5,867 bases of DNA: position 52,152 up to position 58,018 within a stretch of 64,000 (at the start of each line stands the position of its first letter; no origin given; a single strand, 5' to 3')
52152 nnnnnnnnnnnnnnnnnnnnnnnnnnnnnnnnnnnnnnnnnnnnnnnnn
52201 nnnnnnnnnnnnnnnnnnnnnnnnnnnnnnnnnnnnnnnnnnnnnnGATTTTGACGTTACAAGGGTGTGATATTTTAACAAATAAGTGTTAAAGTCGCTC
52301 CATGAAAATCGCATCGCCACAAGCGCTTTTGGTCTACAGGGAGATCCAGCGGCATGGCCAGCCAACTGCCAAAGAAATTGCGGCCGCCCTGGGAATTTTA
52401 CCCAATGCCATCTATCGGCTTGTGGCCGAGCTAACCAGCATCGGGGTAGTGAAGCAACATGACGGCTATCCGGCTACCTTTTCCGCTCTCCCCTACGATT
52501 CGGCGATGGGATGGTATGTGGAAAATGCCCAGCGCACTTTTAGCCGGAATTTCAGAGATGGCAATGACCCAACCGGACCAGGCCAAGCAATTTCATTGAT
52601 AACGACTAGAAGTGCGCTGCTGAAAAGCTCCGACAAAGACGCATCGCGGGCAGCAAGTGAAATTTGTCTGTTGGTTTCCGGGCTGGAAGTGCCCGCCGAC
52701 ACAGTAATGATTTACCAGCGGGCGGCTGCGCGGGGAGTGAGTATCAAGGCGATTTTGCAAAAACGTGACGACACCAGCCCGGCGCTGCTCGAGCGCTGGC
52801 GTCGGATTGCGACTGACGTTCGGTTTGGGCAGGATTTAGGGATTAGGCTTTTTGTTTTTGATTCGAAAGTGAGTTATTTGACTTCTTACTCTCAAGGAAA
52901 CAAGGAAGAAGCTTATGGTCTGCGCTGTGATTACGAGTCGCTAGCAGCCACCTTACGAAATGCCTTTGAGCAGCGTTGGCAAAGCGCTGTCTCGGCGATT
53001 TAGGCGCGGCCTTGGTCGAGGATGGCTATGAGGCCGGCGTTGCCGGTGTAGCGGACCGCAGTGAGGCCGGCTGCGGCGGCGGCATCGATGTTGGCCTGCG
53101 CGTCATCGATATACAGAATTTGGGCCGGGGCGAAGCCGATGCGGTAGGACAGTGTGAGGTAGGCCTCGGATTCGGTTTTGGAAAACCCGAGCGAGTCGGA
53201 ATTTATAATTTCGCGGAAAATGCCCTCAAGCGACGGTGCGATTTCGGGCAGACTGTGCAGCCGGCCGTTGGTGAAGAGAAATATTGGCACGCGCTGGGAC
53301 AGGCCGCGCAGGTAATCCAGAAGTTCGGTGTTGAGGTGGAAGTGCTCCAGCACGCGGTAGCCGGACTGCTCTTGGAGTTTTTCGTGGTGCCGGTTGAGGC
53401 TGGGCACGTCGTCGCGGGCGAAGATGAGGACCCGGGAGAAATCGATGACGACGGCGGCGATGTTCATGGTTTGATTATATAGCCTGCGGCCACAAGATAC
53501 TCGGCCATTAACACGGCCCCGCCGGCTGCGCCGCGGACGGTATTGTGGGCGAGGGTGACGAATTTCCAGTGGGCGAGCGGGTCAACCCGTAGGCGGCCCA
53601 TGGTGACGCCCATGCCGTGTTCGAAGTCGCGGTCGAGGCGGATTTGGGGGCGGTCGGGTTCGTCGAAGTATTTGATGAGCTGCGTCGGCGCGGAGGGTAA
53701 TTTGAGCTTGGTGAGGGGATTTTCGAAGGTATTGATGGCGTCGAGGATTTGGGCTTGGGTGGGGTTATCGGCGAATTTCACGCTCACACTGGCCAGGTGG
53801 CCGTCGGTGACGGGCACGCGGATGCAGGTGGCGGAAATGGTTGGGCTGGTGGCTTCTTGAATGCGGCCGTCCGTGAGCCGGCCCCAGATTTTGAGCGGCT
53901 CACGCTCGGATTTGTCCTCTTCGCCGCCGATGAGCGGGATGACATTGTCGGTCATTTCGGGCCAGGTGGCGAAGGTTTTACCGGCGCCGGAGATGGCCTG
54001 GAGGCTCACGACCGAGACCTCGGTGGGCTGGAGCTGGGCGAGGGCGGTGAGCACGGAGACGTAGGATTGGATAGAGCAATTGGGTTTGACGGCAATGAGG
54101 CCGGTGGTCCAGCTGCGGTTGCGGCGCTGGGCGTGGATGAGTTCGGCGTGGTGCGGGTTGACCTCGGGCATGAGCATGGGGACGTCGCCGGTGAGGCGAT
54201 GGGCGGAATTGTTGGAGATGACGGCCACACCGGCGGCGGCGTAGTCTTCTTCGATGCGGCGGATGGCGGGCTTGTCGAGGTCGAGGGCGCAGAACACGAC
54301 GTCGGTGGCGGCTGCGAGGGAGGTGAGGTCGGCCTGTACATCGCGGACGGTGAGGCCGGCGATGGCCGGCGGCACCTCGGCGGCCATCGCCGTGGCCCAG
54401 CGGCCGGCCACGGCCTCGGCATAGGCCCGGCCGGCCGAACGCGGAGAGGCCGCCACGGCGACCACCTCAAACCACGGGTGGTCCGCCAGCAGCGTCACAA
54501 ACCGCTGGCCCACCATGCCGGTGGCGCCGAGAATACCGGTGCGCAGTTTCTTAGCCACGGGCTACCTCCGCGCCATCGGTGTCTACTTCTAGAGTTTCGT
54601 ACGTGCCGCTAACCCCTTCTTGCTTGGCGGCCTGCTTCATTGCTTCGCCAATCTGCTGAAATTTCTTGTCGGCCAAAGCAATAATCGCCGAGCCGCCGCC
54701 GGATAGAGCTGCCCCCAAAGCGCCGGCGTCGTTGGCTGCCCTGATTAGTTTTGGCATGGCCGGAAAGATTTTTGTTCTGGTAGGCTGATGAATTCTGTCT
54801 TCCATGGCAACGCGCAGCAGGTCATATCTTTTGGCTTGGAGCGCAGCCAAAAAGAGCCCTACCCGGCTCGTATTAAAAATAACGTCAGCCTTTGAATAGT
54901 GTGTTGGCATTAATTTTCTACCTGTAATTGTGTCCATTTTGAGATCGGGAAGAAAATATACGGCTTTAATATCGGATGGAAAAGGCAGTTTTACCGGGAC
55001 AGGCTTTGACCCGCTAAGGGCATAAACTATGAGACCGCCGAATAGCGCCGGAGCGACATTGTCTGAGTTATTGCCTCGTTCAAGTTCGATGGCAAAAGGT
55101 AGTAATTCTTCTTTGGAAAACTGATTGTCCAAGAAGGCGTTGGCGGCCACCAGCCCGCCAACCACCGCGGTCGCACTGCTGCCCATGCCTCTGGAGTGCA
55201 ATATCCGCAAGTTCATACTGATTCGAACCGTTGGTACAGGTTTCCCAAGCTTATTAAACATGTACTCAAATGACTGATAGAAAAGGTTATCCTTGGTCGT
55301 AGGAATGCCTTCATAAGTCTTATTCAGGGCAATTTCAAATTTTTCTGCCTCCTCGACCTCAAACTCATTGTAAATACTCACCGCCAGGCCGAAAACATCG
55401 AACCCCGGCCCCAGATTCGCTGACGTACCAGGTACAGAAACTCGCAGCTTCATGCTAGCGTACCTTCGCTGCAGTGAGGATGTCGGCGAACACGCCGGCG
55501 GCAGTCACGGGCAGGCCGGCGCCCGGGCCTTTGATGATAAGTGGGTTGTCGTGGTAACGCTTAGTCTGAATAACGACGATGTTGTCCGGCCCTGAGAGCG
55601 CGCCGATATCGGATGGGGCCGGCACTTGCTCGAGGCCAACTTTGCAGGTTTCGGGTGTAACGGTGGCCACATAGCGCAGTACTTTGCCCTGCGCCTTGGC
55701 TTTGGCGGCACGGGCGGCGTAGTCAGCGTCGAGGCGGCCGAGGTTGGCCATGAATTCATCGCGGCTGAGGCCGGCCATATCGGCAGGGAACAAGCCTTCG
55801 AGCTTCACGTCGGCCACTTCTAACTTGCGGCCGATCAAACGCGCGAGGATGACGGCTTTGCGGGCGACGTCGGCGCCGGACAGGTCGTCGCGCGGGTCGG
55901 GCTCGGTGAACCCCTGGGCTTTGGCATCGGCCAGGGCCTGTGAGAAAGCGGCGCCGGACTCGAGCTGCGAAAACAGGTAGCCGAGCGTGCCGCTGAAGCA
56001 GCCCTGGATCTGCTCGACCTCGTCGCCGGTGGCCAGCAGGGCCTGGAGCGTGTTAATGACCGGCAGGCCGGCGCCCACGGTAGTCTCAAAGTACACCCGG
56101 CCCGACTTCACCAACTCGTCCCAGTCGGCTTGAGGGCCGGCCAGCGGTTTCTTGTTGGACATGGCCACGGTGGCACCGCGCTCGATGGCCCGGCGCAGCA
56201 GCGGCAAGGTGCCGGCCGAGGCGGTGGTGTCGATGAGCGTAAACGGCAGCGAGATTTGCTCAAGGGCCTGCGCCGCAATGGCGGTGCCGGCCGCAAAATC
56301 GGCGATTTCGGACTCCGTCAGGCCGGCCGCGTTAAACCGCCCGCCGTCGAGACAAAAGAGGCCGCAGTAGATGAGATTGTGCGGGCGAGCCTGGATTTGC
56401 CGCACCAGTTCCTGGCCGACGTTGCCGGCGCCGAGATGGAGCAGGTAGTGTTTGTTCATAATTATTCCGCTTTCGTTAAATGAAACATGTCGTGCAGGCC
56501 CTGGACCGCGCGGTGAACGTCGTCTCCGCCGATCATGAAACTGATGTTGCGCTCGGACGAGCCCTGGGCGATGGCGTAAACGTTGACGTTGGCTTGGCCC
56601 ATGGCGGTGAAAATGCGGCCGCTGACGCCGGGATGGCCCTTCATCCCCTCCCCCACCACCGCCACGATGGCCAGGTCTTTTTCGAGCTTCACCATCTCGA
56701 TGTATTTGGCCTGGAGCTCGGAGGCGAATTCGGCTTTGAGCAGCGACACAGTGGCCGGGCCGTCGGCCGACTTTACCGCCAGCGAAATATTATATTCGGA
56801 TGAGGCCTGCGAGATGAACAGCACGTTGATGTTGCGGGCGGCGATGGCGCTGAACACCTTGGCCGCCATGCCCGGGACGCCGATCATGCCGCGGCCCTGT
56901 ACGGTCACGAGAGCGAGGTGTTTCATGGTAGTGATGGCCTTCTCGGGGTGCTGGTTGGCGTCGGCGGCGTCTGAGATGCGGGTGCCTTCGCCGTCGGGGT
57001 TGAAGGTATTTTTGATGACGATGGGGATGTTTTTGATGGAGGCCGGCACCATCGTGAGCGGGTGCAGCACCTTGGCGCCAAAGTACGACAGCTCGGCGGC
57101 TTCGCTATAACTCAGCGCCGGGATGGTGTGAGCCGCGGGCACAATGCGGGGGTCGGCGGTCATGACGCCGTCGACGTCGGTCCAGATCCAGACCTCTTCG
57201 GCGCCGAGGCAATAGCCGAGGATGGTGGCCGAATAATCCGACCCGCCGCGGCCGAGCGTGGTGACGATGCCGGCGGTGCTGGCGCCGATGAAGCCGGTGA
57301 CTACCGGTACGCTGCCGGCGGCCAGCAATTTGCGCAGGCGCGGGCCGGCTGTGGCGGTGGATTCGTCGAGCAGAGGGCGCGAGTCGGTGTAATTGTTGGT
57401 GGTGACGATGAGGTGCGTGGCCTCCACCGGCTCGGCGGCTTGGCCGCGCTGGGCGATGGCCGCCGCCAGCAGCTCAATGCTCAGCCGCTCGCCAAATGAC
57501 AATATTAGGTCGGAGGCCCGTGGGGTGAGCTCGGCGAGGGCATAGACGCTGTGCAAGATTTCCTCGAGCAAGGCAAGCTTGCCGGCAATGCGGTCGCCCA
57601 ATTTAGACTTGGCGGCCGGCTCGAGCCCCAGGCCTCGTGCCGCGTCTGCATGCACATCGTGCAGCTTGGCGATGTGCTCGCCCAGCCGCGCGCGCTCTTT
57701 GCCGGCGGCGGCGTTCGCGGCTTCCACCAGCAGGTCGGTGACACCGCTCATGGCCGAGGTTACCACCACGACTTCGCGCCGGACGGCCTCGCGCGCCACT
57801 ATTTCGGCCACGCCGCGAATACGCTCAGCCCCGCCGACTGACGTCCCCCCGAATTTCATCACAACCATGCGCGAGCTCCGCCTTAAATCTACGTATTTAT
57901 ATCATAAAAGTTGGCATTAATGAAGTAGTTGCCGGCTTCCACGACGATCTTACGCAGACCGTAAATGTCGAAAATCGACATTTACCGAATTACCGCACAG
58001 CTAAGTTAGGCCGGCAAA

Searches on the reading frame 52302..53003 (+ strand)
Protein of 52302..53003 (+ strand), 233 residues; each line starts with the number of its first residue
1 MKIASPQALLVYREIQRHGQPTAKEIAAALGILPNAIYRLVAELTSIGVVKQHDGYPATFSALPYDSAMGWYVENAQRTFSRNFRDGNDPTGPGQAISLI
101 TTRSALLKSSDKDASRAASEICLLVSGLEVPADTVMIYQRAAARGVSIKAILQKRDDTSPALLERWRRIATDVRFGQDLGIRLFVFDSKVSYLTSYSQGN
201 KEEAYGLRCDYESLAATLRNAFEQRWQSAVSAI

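Call 38: search_protein_families(library=pfam, proteins=[window:52302-53003:+], max_evalue=0.001)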
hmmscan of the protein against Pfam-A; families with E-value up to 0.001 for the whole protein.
window:52302-53003:+ (233 aa): 3 families
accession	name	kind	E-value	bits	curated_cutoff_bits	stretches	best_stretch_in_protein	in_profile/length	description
PF01978.25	TrmB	-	3.1e-05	24.2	25.6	1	11-65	13-67/68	Sugar-specific transcriptional regulator TrmB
PF13412.12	HTH_24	-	0.00028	20.8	21.9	1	11-51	8-48/48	Winged helix-turn-helix DNA-binding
PF09339.16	HTH_IclR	-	0.0003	20.9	22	1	16-53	13-51/52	IclR helix-turn-helix domain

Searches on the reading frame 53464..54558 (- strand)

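Call 38: search_protein_families(library=pfam, proteins=[window:53464-54558:-], max_evalue=0.001)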
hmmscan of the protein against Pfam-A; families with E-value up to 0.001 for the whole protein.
window:53464-54558:- (364 aa): 3 families
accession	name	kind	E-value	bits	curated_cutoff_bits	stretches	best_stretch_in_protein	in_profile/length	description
PF02774.23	Semialdhyde_dhC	-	2.4e-29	103.3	26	1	173-341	4-183/184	Semialdehyde dehydrogenase, dimerisation domain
PF01118.30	Semialdhyde_dh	-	4.5e-26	92.1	26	1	7-139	2-119/121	Semialdehyde dehydrogenase, NAD binding domain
PF13460.12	NAD_binding_10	-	0.00094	19.5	27.2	0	11-122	1-101/184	NAD(P)H-binding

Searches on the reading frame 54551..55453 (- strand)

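Call 39: search_protein_families(library=pfam, proteins=[window:54551-55453:-], max_evalue=0.001)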
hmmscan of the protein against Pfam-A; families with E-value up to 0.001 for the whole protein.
window:54551-55453:- (300 aa): 2 families
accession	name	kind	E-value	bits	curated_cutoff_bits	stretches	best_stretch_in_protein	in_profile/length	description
PF00288.32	GHMP_kinases_N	-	2.3e-16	60.2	22.3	1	56-140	1-87/87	GHMP kinases N terminal domain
PF08544.19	GHMP_kinases_C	-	1.2e-11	45.2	21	1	202-275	2-82/85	GHMP kinases C terminal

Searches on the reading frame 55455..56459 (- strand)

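Call 39: search_protein_families(library=pfam, proteins=[window:55455-56459:-], max_evalue=0.001)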
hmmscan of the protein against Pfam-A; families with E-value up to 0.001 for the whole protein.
window:55455-56459:- (334 aa): 2 families
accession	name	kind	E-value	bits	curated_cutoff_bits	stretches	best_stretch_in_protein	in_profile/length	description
PF00742.24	Homoserine_dh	-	9.4e-50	169.3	22.9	1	133-328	1-173/173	Homoserine dehydrogenase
PF03447.22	NAD_binding_3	-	0.0003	21.9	24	1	10-118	1-104/116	Homoserine dehydrogenase, NAD binding domain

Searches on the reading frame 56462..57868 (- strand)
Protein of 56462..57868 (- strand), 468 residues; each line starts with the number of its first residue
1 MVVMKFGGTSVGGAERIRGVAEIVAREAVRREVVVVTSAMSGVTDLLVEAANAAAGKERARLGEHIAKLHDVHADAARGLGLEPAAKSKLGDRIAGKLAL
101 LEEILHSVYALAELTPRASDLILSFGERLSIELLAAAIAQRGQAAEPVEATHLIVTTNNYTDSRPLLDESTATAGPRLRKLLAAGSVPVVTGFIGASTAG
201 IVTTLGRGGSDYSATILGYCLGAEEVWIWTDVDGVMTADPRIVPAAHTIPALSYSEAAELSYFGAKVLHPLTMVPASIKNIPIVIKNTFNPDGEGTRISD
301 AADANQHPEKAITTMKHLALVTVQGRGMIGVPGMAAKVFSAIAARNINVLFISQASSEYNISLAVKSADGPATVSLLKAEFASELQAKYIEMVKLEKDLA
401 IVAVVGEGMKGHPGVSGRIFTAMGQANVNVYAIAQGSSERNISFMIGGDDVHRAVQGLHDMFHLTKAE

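Call 39: search_protein_families(library=pfam, proteins=[window:56462-57868:-], max_evalue=0.001)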
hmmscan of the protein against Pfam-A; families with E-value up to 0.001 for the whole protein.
window:56462-57868:- (468 aa): 4 families
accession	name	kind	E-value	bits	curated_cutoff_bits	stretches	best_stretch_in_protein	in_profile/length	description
PF00696.33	AA_kinase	-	2.8e-52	178.2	24.9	1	1-287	2-234/234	Amino acid kinase family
PF22468.2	ACT_9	-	4.9e-44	148.4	27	2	402-462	1-61/61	ACT domain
PF13840.12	ACT_7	-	2e-20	72.8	27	2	396-460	3-65/65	ACT domain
PF01842.31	ACT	-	3.5e-15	55.9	27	2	331-377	10-58/66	ACT domain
